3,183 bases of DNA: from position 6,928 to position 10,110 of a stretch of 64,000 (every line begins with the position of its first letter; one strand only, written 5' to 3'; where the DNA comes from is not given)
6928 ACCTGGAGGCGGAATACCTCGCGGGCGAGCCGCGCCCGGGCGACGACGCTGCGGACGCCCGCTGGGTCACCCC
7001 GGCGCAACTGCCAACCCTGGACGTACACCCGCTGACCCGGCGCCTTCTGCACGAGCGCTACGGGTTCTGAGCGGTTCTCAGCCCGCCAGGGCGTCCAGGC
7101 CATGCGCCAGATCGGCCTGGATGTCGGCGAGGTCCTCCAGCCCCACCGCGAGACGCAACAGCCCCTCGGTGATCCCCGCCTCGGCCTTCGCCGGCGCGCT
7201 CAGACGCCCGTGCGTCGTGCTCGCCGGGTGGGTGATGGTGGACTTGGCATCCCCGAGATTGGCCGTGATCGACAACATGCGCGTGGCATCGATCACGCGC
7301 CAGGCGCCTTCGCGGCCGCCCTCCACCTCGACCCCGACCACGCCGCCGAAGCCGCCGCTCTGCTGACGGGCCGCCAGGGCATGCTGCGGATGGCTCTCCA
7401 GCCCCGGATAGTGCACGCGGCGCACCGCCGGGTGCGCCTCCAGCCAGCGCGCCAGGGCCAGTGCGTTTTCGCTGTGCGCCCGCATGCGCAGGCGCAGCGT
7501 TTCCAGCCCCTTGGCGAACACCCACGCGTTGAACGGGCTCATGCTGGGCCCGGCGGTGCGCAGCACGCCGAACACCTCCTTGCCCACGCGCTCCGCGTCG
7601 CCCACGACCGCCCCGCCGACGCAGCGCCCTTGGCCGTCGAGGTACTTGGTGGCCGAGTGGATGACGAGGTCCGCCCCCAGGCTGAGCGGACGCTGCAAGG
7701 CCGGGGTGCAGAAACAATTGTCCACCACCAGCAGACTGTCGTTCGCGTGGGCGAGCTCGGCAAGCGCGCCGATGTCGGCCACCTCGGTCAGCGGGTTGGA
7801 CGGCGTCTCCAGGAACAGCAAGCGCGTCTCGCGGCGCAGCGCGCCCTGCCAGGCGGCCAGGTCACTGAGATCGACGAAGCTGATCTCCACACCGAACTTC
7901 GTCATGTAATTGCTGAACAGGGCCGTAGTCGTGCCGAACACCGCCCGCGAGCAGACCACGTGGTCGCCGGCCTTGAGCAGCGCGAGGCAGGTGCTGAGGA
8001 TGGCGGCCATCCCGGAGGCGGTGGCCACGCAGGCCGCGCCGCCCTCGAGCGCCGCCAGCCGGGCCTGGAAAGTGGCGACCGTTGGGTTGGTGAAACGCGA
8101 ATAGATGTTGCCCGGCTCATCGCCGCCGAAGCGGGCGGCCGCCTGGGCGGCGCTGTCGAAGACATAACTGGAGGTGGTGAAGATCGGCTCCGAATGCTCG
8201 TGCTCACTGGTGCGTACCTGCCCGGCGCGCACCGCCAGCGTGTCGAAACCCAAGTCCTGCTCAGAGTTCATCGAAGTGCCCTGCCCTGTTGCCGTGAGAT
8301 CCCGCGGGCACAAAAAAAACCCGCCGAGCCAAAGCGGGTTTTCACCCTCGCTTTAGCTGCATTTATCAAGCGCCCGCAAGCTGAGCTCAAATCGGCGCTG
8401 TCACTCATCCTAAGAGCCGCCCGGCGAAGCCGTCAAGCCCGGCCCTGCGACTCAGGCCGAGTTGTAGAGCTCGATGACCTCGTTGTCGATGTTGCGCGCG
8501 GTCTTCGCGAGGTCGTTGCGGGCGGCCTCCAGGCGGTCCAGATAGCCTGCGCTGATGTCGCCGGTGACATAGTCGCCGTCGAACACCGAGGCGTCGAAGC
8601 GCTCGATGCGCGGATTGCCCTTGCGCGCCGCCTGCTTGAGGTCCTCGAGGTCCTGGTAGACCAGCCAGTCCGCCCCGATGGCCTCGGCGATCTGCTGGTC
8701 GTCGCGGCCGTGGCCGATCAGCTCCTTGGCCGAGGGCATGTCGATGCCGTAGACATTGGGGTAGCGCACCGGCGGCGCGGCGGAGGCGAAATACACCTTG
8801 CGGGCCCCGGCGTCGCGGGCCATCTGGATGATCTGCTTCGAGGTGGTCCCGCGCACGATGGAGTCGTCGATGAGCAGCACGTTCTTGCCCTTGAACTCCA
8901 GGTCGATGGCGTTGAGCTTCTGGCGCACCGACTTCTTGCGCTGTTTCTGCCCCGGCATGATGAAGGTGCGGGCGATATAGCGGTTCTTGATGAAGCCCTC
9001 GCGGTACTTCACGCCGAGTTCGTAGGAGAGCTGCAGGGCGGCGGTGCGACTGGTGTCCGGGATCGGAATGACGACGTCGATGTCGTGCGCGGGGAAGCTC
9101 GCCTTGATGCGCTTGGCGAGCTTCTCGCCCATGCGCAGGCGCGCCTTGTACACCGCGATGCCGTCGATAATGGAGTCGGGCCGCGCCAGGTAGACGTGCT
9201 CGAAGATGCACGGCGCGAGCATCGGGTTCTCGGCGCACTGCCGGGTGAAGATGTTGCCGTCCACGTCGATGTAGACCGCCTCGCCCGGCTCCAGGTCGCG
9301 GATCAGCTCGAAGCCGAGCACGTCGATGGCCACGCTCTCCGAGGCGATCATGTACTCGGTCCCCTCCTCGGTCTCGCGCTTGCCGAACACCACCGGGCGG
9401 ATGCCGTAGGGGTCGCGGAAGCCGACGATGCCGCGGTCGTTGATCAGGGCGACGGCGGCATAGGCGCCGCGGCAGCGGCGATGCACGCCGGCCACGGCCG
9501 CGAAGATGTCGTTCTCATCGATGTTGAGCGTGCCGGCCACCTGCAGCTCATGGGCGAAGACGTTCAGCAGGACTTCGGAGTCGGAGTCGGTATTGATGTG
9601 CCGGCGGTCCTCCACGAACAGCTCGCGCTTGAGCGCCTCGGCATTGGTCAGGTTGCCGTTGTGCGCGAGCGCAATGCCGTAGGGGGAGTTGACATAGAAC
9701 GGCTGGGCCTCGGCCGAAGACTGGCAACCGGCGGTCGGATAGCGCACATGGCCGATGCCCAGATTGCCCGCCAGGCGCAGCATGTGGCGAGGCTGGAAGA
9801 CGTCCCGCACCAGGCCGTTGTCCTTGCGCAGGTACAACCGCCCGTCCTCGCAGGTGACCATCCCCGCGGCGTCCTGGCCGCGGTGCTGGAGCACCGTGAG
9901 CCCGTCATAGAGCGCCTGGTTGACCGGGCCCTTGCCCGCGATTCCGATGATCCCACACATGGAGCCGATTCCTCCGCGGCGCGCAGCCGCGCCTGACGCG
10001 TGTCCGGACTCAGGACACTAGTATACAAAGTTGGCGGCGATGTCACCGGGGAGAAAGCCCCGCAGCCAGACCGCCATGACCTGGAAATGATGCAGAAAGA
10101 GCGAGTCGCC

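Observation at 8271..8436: SAM-II riboswitch wired to a terminator/antiterminator controlling metZ in a gammaproteobacterium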

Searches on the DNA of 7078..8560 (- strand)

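Call 5: search_rna_families(source=window, start=8150, end=8560, threshold=evalue, max_evalue=10, show_alignments=5)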
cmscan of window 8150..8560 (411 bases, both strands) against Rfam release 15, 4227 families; matches with E-value up to 10: 11.
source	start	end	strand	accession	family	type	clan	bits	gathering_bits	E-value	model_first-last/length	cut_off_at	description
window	8336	8408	-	RF00521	SAM_alpha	Cis-reg; riboswitch;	-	31.8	36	1.7e-05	1-79/79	no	Alpha-proteobacteria SAM riboswitch aptamer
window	8314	8434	+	RF02424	Bp2_287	Gene; sRNA;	-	27.6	70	0.00021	1-174/174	no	Burkholderia sRNA Bp2_Cand287_SIPHT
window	8309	8379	-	RF01772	rnk_pseudo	Cis-reg; leader;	-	16.7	55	2.4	1-108/108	no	Pseudomonas rnk leader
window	8314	8466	-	RF02144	rsmX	Gene;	CL00106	15.8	56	1.1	1-114/114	no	rsmX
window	8271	8342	+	RF02236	asX2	Gene; sRNA;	-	15.6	70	1.4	1-87/87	no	Xanthomonas sRNA asX2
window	8497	8510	+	RF01111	SBWMV2_UPD-PKk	Cis-reg;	-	15.3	35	3.2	1-14/21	no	Pseudoknot of upstream pseudoknot domain (UPD) of the 3'UTR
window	8310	8370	-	RF01859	Phe_leader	Cis-reg; leader;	-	14.9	55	8.3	1-125/125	no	Phenylalanine leader peptide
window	8307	8382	+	RF00362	Pospi_RY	Cis-reg;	-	14.2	40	9.3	1-79/79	no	Pospiviroid RY motif stem loop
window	8310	8348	-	RF03573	mir-1954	Gene; miRNA;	-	13.4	99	7.2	16-67/82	no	mir-1954 microRNA precursor family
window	8218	8285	-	RF02040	HOTTIP_1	Gene; lncRNA;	-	12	50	4.3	1-57/57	no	HOXA transcript at the distal tip, conserved region 1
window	8314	8373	-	RF01394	isrK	Gene; sRNA;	-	11.3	50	6.2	1-77/77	no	isrK Hfq binding RNA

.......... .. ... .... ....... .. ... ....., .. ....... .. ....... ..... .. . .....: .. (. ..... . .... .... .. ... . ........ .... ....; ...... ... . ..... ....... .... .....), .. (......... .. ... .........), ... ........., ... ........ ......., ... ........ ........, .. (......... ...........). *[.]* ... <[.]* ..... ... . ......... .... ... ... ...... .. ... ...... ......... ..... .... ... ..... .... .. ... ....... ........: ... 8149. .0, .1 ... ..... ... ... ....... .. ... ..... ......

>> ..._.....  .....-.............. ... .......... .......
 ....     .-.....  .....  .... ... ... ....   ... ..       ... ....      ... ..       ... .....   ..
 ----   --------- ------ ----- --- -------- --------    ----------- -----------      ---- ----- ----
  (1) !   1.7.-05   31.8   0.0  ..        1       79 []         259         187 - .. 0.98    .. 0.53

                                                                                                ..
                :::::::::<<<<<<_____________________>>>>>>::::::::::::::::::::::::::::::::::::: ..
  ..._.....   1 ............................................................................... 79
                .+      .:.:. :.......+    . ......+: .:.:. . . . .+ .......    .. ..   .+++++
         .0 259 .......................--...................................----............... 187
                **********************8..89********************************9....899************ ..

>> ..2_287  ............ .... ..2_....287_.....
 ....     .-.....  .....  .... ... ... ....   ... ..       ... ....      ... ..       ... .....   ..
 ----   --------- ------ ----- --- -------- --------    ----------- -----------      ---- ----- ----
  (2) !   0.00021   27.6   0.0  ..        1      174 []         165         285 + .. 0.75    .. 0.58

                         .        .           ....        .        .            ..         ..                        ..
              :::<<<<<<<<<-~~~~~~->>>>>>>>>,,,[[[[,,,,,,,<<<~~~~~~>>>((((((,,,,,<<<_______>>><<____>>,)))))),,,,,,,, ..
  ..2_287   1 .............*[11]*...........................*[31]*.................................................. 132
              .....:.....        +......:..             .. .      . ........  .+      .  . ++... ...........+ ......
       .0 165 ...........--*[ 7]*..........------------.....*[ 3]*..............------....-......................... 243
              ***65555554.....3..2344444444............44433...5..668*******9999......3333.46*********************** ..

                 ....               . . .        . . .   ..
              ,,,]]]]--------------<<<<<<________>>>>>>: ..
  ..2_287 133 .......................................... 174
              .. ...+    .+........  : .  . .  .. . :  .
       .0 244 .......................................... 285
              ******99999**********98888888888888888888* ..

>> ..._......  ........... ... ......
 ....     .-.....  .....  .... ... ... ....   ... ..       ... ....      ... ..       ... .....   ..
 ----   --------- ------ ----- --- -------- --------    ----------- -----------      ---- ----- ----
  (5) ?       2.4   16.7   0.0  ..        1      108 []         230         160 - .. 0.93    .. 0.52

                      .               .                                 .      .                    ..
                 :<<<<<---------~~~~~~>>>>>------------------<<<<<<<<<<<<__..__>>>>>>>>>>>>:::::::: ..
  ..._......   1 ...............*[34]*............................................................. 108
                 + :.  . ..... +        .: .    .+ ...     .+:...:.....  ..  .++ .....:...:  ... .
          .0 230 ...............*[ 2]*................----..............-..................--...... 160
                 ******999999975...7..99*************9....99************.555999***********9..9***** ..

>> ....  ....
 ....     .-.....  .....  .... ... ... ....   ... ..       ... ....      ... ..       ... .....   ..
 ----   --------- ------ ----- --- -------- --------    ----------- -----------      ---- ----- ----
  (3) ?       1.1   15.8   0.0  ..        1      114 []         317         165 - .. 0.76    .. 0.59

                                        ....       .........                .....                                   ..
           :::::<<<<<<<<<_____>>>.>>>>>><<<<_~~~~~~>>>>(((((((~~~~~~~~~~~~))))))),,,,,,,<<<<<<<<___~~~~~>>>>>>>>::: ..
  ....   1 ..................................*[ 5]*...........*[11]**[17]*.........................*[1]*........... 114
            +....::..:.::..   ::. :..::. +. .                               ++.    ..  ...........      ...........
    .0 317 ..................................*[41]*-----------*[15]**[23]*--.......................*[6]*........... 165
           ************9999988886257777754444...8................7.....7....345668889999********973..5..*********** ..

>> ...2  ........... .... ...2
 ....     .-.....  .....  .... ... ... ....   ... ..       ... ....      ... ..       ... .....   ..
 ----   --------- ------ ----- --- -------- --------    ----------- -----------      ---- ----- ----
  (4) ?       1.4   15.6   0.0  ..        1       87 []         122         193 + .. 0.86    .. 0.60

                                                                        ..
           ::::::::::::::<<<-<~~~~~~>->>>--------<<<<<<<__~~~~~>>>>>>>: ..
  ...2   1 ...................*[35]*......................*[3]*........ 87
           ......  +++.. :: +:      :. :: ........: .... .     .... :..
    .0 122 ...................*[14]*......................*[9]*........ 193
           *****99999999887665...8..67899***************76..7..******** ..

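Call 20: search_rna_families(sources=[L002, L004, L005, L006, L008, L009, L014, L015, L017, L020, L025, L028, L031, L037, L039, L042, L044, L055, L066, L080], threshold=gathering)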
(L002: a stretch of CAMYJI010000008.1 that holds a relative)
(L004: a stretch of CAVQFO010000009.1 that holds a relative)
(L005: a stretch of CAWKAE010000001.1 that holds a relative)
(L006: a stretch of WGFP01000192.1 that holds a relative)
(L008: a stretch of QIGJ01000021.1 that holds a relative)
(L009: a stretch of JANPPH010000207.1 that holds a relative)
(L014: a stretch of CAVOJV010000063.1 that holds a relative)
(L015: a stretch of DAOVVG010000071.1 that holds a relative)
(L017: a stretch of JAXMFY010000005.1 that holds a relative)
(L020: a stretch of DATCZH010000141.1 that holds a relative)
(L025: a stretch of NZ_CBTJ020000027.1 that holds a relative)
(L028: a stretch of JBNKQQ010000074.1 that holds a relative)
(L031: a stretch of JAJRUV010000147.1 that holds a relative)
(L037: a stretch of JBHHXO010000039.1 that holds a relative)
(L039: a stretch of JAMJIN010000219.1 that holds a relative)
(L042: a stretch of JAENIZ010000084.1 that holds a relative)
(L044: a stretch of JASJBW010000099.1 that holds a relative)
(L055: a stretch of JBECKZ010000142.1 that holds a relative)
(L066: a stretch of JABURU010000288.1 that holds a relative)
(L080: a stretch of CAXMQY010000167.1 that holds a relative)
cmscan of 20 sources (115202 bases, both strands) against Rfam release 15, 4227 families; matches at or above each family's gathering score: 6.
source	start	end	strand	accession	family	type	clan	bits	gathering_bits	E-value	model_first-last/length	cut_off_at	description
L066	2343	2419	+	RF00521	SAM_alpha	Cis-reg; riboswitch;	-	41.1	36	1.4e-05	1-79/79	no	Alpha-proteobacteria SAM riboswitch aptamer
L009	2353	2429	+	RF00521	SAM_alpha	Cis-reg; riboswitch;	-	38.7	36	6.3e-05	1-79/79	no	Alpha-proteobacteria SAM riboswitch aptamer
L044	2332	2409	+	RF00521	SAM_alpha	Cis-reg; riboswitch;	-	37.6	36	0.00013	1-79/79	no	Alpha-proteobacteria SAM riboswitch aptamer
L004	2277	2354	+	RF00521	SAM_alpha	Cis-reg; riboswitch;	-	37.4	36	0.00014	1-79/79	no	Alpha-proteobacteria SAM riboswitch aptamer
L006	2361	2435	+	RF00521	SAM_alpha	Cis-reg; riboswitch;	-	36.9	36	0.00019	1-79/79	no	Alpha-proteobacteria SAM riboswitch aptamer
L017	2308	2382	+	RF00521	SAM_alpha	Cis-reg; riboswitch;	-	36.2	36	0.00029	1-79/79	no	Alpha-proteobacteria SAM riboswitch aptamer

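Call 37: build_rna_model(alignment_id=A2, structure=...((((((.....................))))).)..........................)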
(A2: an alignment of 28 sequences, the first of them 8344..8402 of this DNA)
Model R1 built from alignment A2 (28 sequences, 63 columns); structure: as given.
model positions 60; base pairs 6; branch points 0; effective number of sequences 3.48; information 0.931 bits per position. Calibrated on 0.2 Mb of random sequence (short: E-values are rough).
structure used (alignment columns):
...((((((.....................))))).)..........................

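Call 38: search_with_rna_model(model_id=R1, sources=[window, L001, L003, L007, L010, L012, L013, L018, L019, L021, L022, L023, L024, L026, L027, L029, L030, L032, L033, L034, L035, L036, L040, L041, L043, L046, L048, L049, L050, L052, L053, L056, L057, L058, L060, L061, L062, L063, L064, L065, L067, L068, L069, L070, L071, L072, L073, L074, L075, L076, L077, L078, L079, L080], max_evalue=1, show_alignments=6)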
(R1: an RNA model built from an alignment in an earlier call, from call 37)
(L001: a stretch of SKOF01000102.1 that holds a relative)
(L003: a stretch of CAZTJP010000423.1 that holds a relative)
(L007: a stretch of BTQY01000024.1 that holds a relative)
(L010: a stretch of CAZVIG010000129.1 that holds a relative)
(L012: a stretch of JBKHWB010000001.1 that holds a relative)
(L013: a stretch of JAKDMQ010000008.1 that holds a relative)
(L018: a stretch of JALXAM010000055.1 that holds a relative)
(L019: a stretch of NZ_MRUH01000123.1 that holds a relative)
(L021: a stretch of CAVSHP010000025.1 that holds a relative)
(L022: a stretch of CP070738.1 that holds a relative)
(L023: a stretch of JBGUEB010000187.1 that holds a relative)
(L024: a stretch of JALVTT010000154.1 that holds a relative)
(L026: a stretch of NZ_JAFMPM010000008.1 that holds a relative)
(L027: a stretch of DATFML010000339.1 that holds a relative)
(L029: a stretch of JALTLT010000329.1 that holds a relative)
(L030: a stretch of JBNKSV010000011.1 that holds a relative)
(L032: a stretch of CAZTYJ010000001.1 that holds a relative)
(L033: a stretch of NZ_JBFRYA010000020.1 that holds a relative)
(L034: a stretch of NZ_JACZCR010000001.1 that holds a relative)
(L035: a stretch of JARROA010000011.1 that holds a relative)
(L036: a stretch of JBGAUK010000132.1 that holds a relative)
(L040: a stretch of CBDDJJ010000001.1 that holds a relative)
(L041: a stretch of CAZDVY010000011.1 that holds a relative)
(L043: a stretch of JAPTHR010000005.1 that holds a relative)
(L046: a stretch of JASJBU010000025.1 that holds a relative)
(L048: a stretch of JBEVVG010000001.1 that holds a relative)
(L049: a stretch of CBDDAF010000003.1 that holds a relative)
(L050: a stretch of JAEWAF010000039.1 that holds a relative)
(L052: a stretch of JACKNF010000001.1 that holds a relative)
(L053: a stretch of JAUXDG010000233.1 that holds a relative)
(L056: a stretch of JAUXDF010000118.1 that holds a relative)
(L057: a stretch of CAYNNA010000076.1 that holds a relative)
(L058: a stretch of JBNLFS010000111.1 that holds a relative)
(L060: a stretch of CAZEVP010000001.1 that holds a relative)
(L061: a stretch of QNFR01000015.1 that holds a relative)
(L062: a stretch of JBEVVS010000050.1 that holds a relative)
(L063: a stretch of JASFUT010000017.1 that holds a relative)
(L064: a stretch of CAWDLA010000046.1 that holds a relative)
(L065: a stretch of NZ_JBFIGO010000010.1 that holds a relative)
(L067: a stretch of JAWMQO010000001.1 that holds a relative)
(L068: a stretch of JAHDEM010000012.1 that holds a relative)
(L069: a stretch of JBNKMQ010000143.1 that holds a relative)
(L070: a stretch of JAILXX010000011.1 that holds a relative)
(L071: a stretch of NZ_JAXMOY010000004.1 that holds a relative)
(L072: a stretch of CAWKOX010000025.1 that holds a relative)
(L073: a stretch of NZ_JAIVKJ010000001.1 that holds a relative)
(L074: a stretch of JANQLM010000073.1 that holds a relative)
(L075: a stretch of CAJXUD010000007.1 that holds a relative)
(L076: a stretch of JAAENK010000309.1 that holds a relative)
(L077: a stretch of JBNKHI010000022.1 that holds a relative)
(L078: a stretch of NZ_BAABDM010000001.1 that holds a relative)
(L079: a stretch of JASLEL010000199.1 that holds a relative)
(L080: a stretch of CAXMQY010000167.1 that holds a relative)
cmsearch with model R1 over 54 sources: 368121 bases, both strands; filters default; matches with E-value up to 1: 10.
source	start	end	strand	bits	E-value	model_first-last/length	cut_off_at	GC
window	8343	8401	-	78.6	1.7e-19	1-60/60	no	0.56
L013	2317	2376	+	67.9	1.5e-16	1-60/60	no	0.55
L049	2356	2414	+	62.4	5.6e-15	1-60/60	no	0.44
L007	2302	2359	+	62.1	6.6e-15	1-60/60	no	0.5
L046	2053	2109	+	32.9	9.9e-07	1-60/60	no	0.46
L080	2347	2378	+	31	3.3e-06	3-34/60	no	0.59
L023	2021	2052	+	27.7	2.8e-05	3-34/60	no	0.53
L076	2338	2375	+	27.2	3.8e-05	3-40/60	no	0.58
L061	744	784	-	14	0.18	1-60/60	no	0.61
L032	1061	1099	+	11.7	0.83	1-60/60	no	0.51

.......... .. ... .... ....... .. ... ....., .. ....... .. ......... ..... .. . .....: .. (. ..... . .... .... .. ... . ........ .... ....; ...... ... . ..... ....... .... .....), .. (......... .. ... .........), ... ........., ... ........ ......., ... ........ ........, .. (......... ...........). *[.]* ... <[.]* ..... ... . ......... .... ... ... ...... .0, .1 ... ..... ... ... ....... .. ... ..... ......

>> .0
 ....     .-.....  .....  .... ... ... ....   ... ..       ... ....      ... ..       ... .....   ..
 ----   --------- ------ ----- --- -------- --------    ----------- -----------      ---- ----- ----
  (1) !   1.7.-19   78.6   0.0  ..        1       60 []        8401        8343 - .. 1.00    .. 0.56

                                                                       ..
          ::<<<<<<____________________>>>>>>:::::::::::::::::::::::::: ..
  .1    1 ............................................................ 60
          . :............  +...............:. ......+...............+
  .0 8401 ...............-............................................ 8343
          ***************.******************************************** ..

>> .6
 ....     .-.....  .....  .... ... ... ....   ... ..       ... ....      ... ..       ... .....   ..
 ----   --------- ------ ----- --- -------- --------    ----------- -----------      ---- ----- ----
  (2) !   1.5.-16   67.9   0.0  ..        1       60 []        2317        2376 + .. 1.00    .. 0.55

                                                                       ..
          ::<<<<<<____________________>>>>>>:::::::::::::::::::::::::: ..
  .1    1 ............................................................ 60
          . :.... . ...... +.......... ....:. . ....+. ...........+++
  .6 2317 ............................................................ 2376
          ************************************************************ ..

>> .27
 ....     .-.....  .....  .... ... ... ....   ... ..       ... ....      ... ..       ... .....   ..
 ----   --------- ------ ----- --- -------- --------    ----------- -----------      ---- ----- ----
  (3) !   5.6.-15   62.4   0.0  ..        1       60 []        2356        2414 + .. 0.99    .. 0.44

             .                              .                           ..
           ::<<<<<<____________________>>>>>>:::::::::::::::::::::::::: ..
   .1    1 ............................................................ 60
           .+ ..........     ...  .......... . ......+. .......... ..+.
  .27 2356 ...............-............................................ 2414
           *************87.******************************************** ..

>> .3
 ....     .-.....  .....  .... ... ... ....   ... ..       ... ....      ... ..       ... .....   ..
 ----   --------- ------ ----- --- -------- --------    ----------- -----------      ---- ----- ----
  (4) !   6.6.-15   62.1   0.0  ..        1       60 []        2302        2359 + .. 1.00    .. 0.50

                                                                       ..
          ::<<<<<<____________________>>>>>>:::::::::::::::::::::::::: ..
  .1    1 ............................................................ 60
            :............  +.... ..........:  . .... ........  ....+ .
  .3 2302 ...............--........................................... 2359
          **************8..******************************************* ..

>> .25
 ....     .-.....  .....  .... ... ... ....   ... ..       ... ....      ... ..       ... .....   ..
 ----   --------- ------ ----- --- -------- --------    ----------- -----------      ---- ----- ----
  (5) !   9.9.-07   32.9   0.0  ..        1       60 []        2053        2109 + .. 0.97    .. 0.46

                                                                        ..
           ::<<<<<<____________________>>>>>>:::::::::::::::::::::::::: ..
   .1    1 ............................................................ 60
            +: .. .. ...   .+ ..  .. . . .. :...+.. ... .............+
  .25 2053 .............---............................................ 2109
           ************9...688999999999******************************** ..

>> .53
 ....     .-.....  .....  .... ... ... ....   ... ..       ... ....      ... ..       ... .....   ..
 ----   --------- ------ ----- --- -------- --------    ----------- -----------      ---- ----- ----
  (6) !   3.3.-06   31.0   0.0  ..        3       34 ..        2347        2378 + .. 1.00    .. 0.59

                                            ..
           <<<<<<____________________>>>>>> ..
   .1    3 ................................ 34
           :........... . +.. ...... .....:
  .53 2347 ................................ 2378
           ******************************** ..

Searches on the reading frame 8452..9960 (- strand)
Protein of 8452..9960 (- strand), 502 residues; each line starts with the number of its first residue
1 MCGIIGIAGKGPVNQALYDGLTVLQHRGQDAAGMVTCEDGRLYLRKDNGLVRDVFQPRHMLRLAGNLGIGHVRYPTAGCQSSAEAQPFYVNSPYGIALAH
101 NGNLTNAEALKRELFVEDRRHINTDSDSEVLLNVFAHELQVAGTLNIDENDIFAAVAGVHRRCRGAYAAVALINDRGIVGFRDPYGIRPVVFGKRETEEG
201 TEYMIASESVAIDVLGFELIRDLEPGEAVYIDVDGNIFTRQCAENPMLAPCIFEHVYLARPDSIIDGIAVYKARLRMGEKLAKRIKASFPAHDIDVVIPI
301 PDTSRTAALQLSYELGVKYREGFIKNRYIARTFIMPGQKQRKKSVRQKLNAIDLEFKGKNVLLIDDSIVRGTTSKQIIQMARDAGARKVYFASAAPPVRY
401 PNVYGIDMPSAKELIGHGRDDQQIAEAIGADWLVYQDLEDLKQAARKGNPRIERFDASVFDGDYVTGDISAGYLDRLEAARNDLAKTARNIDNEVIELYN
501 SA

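Call 9: search_protein_families(library=ncbifam, proteins=[window:8452-9960:-])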
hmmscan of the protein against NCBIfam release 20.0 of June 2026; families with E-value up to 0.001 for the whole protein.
window:8452-9960:- (502 aa): 10 families
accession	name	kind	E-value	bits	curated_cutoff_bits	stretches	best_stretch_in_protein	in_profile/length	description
TIGR01134.1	purF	equivalog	4.8e-157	523.8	350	1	2-464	1-431/432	amidophosphoribosyltransferase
NF001484.0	PRK00331.1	subfamily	2.1e-29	102.4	381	1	1-235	1-220/601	isomerizing glutamine--fructose-6-phosphate transaminase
TIGR01135.1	glmS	equivalog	1.3e-26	93.3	418.05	1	2-212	1-197/607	glutamine--fructose-6-phosphate transaminase (isomerizing)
TIGR01536.1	asn_synth_AEB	equivalog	5.9e-14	51.9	267.1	1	2-214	1-168/517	asparagine synthase (glutamine-hydrolyzing)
NF006949.0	PRK09431.1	equivalog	3.1e-08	32.6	499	1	82-227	57-179/554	asparagine synthase B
NF002095.0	PRK00934.1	equivalog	2.8e-06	26.7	296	1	338-394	185-241/287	ribose-phosphate diphosphokinase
TIGR01251.1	ribP_PPkin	subfamily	4.3e-06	25.9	113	1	338-393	189-245/309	ribose-phosphate diphosphokinase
TIGR03104.1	trio_amidotrans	equivalog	9.2e-05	20.9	570.1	1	64-136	40-109/589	N-acetylglutaminylglutamine amidotransferase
NF006605.0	PRK09162.1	equivalog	0.00054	19.4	181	0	263-392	16-132/183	hypoxanthine-guanine phosphoribosyltransferase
NF008616.0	PRK11595.1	equivalog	0.00067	19.2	304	0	309-389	139-218/227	DNA utilization protein GntX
